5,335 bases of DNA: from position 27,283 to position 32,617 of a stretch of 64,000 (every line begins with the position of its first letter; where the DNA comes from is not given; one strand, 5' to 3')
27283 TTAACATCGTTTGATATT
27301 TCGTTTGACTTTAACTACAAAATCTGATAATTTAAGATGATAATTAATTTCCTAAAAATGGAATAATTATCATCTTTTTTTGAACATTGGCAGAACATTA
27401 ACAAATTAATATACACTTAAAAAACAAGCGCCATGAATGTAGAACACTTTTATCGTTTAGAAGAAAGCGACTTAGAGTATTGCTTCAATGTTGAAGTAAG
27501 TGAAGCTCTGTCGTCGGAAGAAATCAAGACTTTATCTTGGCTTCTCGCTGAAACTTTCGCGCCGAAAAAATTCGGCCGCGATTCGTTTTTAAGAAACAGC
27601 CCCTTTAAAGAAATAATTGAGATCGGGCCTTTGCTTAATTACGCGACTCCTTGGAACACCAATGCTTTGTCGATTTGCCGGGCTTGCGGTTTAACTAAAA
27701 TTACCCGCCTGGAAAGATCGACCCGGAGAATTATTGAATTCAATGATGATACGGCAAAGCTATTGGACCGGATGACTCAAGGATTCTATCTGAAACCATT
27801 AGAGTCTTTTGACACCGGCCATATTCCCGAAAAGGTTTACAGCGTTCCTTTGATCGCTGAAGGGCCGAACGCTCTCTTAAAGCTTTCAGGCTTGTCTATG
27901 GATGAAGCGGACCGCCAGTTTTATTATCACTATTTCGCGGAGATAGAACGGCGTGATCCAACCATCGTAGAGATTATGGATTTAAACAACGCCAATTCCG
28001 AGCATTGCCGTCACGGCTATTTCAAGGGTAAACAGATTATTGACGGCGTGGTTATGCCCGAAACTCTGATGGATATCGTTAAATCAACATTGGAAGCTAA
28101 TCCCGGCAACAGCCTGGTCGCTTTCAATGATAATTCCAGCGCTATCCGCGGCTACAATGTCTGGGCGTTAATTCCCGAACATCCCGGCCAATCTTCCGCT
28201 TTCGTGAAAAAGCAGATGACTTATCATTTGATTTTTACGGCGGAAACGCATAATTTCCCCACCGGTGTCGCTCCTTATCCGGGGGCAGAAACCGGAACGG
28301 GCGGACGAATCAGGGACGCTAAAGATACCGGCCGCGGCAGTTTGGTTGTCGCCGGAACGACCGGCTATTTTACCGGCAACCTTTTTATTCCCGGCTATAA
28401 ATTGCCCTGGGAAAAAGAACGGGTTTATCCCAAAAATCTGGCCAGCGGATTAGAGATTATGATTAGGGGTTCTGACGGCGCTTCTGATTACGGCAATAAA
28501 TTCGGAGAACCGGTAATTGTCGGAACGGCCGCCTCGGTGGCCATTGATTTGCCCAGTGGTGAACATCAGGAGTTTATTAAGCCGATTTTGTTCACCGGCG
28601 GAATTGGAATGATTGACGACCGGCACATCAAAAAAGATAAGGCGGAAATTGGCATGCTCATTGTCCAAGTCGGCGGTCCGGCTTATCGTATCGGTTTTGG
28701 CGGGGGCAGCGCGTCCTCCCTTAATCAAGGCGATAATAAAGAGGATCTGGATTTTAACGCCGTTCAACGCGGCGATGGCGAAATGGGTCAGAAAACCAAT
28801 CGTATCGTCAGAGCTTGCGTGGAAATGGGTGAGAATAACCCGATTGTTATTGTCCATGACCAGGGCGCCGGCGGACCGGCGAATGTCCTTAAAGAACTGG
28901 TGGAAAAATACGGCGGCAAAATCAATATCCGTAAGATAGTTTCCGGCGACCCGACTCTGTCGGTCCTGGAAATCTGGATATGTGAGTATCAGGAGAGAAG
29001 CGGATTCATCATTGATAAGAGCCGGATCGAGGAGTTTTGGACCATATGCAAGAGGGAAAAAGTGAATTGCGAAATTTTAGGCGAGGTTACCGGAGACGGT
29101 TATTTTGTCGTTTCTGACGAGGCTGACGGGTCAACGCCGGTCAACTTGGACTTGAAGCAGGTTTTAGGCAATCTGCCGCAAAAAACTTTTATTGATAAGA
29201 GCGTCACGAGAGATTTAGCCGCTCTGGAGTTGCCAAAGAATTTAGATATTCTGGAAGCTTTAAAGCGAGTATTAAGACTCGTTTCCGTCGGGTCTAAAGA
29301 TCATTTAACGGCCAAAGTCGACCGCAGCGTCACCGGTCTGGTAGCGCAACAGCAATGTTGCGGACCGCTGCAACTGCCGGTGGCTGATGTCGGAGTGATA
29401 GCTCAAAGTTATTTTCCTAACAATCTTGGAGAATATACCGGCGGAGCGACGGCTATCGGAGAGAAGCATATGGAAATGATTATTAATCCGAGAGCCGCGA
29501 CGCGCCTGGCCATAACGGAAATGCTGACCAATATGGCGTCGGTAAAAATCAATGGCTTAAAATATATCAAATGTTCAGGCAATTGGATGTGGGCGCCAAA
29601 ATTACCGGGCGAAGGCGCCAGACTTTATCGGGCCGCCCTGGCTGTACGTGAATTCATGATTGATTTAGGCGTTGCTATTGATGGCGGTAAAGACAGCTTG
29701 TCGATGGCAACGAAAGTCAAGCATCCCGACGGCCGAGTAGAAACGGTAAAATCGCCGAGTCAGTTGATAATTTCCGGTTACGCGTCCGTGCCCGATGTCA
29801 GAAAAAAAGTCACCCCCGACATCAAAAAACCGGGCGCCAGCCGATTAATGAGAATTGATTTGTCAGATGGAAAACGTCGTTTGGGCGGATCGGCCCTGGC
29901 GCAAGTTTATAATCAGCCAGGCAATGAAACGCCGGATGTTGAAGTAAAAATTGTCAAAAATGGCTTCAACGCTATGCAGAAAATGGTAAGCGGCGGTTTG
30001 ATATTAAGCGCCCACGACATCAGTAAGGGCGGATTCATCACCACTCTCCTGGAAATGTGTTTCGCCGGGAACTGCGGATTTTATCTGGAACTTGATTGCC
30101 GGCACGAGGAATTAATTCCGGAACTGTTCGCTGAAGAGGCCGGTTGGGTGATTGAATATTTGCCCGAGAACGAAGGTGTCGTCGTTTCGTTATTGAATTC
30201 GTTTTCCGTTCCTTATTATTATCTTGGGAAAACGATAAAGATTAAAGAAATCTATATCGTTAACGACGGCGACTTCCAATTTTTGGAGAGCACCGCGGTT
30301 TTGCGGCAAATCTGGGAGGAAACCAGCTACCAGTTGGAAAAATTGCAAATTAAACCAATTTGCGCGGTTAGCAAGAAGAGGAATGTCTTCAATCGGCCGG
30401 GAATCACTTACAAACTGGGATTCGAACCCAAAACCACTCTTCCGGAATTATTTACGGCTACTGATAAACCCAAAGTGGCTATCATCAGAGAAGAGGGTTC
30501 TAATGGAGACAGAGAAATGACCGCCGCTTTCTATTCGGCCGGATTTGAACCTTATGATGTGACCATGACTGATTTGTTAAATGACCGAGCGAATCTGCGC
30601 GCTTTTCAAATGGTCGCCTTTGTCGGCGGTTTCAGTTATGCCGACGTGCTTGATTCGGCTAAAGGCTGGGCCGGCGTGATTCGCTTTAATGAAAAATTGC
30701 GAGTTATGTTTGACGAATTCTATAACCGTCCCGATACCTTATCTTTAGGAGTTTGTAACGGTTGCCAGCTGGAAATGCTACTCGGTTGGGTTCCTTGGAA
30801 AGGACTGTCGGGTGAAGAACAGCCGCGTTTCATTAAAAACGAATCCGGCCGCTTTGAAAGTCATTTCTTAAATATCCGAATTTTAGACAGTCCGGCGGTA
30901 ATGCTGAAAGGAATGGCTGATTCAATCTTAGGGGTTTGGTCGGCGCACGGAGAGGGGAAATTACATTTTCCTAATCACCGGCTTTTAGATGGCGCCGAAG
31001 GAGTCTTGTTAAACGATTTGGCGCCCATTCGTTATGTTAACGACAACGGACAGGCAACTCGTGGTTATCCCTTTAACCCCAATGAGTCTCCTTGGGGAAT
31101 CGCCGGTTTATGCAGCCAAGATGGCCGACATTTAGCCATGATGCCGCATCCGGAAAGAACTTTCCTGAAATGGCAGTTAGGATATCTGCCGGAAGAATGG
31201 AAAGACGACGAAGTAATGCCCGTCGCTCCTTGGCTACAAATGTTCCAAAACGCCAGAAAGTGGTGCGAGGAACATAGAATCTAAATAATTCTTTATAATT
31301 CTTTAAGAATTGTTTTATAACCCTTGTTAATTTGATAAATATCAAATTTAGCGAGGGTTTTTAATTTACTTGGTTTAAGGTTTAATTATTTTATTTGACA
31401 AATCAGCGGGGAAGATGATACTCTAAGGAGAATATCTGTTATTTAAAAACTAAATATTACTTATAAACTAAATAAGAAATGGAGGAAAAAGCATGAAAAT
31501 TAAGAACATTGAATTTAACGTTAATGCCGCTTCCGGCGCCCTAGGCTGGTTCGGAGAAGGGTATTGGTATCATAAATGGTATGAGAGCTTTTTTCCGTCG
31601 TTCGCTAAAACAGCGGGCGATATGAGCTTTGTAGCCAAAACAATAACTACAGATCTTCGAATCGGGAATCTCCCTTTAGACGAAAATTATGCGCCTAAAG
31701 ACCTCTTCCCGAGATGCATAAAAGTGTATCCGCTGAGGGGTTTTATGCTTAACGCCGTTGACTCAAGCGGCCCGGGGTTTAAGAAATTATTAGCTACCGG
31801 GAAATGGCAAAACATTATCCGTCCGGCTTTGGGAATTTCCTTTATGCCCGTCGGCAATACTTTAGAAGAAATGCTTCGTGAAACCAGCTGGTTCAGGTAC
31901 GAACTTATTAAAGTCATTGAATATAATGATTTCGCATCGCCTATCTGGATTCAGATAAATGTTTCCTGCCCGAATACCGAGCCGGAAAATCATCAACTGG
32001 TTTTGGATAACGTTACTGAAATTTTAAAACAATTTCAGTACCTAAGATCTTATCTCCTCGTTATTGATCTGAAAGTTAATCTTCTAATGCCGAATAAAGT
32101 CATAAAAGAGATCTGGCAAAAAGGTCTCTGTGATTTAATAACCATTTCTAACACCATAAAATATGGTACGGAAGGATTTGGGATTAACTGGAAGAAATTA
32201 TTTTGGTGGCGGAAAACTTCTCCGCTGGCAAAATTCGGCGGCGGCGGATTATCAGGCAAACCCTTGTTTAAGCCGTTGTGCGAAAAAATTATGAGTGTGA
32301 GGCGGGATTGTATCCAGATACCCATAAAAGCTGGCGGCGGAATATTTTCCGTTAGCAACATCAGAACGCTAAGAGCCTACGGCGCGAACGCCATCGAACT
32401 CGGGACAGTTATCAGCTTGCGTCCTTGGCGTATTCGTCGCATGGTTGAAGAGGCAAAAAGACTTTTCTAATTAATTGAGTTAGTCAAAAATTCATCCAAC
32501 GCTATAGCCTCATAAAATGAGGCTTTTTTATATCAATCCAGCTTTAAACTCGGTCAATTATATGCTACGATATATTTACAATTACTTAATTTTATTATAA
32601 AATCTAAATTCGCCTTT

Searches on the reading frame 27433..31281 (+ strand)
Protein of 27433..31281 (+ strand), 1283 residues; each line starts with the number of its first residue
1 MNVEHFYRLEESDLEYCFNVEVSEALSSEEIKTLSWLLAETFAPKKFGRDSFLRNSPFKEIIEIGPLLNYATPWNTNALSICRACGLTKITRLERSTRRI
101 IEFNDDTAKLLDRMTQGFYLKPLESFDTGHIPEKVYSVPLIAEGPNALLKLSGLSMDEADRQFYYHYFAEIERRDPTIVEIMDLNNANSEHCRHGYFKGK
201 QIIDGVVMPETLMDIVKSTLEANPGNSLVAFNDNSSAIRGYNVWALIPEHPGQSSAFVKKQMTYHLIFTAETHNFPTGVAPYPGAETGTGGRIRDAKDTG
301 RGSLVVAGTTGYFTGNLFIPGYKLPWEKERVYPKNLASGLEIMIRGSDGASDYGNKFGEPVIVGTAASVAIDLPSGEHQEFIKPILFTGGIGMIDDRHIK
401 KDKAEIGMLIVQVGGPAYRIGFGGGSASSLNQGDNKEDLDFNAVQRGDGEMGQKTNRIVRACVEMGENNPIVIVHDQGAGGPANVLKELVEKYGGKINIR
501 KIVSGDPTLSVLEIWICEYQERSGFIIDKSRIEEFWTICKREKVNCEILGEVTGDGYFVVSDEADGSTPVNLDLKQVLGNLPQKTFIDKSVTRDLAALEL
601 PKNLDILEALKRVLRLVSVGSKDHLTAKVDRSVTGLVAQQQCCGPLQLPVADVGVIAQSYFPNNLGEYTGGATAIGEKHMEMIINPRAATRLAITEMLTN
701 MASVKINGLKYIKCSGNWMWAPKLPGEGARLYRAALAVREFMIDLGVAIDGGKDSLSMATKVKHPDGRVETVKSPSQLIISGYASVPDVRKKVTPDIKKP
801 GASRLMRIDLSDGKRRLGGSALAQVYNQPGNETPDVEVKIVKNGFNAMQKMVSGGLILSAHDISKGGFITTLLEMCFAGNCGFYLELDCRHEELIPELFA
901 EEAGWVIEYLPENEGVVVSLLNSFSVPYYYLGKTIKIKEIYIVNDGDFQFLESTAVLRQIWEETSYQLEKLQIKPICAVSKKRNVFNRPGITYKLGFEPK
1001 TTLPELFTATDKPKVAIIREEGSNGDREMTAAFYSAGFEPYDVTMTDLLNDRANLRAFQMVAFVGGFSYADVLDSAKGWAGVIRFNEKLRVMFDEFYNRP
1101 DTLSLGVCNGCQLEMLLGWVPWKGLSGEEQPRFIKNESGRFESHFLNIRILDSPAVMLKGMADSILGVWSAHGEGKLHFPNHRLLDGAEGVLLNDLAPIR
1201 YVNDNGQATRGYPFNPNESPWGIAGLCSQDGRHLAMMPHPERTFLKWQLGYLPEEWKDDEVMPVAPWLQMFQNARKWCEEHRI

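Call 46: search_protein_families(library=pfam, proteins=[window:27433-31281:+], max_evalue=0.0001)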
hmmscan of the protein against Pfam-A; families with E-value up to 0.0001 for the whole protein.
window:27433-31281:+ (1283 aa): 5 families
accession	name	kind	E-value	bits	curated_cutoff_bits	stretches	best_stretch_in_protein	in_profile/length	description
PF13507.12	GATase_5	-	1.6e-97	326.1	27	1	1012-1278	1-260/260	CobB/CobQ-like glutamine amidotransferase domain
PF22689.1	FGAR-AT_PurM_N-like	-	1.8e-51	174.5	27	1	621-784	1-159/160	FGAR-AT PurM_N-like domain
PF02769.27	AIRS_C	-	5.7e-34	118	23.1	2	406-560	2-153/156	AIR synthase related protein, C-terminal domain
PF18076.6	FGAR-AT_N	-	9e-12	45.4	26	1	15-117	1-103/115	Formylglycinamide ribonucleotide amidotransferase N-terminal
PF18072.6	FGAR-AT_linker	-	1.5e-06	29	26.6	1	153-194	9-49/50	Formylglycinamide ribonucleotide amidotransferase linker domain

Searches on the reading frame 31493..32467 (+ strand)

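Call 46: search_protein_families(library=pfam, proteins=[window:31493-32467:+], max_evalue=0.0001)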
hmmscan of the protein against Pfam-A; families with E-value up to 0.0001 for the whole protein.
window:31493-32467:+ (325 aa): 1 family
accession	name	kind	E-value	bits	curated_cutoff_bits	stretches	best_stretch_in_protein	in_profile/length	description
PF01180.27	DHO_dh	-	2e-11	44.1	27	1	73-309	56-274/291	Dihydroorotate dehydrogenase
